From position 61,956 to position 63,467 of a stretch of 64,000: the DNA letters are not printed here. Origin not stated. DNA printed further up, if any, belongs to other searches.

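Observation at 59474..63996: Three tandem FG-GAP beta-propeller lipoproteins coupled by ATGA overlaps, preceded by a Pro-rich single-pass membrane protein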

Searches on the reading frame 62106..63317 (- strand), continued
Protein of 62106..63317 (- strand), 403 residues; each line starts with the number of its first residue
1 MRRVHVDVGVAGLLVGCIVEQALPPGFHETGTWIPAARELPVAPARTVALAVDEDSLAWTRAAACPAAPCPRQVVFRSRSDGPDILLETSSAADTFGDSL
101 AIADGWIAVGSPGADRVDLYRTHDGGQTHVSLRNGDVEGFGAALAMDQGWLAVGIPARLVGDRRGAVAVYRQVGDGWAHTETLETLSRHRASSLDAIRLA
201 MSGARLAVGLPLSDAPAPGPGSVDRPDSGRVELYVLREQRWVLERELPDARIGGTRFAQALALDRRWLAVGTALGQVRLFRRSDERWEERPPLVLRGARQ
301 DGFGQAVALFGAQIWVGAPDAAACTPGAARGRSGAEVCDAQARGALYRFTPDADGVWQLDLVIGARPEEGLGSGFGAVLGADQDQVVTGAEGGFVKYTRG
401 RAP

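Call 88: fold_search(model_id=the predicted structure, library=pdb)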
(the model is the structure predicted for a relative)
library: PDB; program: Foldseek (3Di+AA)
matches with E <= 10: 786; with E <= 0.001: 0
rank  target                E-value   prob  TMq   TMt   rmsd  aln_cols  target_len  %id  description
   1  2xev_B                3.0e-02  1.00  0.28  0.52   3.6        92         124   17  Crystal structure of the TPR domain of Xanthomonas campestris ybgF (released 2010-09-15)
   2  3tgo_B                4.7e-02  1.00  0.31  0.35   2.3        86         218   17  Crystal structure of the E. coli BamCD complex (released 2011-09-28)
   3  5waq                  4.7e-02  1.00  0.30  0.35   2.4        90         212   21  Structure of BamD from Neisseria gonorrhoeae (released 2017-12-06)
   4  2xev_C                4.7e-02  1.00  0.31  0.60   2.6        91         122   16  Crystal structure of the TPR domain of Xanthomonas campestris ybgF (released 2010-09-15)
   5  9cmw_D                7.9e-02  1.00  0.30  0.32   3.6       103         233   19  The cryo-EM structure of BamACDE complex from Neisseria gonorrhoeae (released 2025-09-03)
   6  5che_E                8.3e-02  1.00  0.31  0.60   2.9        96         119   16  Crystal structure of Arabidopsis glutamyl-tRNA reductase in complex with its regulatory proteins (released 2016-02-03)
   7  8sqa_D                8.8e-02  1.00  0.31  0.36   2.2        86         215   17  The cryo-EM structure of the EcBAM/EspP(beta8-12) complex (released 2024-05-08)
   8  3tgo_A                9.3e-02  1.00  0.31  0.35   2.3        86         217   17  Crystal structure of the E. coli BamCD complex (released 2011-09-28)
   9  5ayw_D                9.3e-02  1.00  0.31  0.36   2.3        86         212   17  Structure of a membrane complex (released 2016-02-24)
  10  7mwr_A                9.3e-02  1.00  0.27  0.32   3.7        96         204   28  Structure of De Novo designed beta sheet heterodimer LHD101A53/B4 (released 2022-01-19)
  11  5che_F                1.2e-01  1.00  0.31  0.62   2.5        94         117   13  Crystal structure of Arabidopsis glutamyl-tRNA reductase in complex with its regulatory proteins (released 2016-02-03)
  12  9h85_D                1.2e-01  1.00  0.31  0.34   2.0        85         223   18  BAM-hinge (GSGS) (released 2025-10-22)
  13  7bev_MODEL_1_A        1.4e-01  0.84  0.19  0.32   7.1       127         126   11  NMR structure of an optimized version of the first TPR domain of the human SPAG1 protein (released 2021-03-31)
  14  9hmf_K                1.5e-01  1.00  0.29  0.10   2.4        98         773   13  Periplasmic scaffold of the Campylobacter jejuni flagellar motor (alpha carbon trace) (released 2024-12-25)
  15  6lyq_D                1.7e-01  1.00  0.30  0.36   2.4        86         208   17  Structure of the BAM complex (released 2021-01-06)
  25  2xev_A                2.2e-01  0.99  0.28  0.53   3.6        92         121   17  Crystal structure of the TPR domain of Xanthomonas campestris ybgF (released 2010-09-15)
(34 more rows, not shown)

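Call 90: search_solved_structures(query=A7, max_evalue=10)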
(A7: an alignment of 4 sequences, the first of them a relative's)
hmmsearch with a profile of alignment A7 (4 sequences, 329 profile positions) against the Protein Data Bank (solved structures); distinct sequences matched with E-value up to 10: 2.
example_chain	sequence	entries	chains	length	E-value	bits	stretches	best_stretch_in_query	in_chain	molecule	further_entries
7y22_e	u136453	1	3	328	0.49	12.8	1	243-283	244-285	tail adaptor protein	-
6tpw_A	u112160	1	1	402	5.7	9.3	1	115-164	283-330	Receptor-type tyrosine-protein phosphatase F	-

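Call 91: search_protein_families(library=pfam, alignment_id=A7, max_evalue=1)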
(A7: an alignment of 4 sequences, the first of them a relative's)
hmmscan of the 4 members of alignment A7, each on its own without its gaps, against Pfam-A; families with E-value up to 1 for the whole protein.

A. member 1, L001:7220-8287:+ (356 aa): 0 families

B. families by the number of members that match (of 4 scanned): 2 families
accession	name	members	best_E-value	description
PF05308.16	Mito_fiss_reg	1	0.013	Mitochondrial fission regulator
PF16101.10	PRIMA1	1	0.12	Proline-rich membrane anchor 1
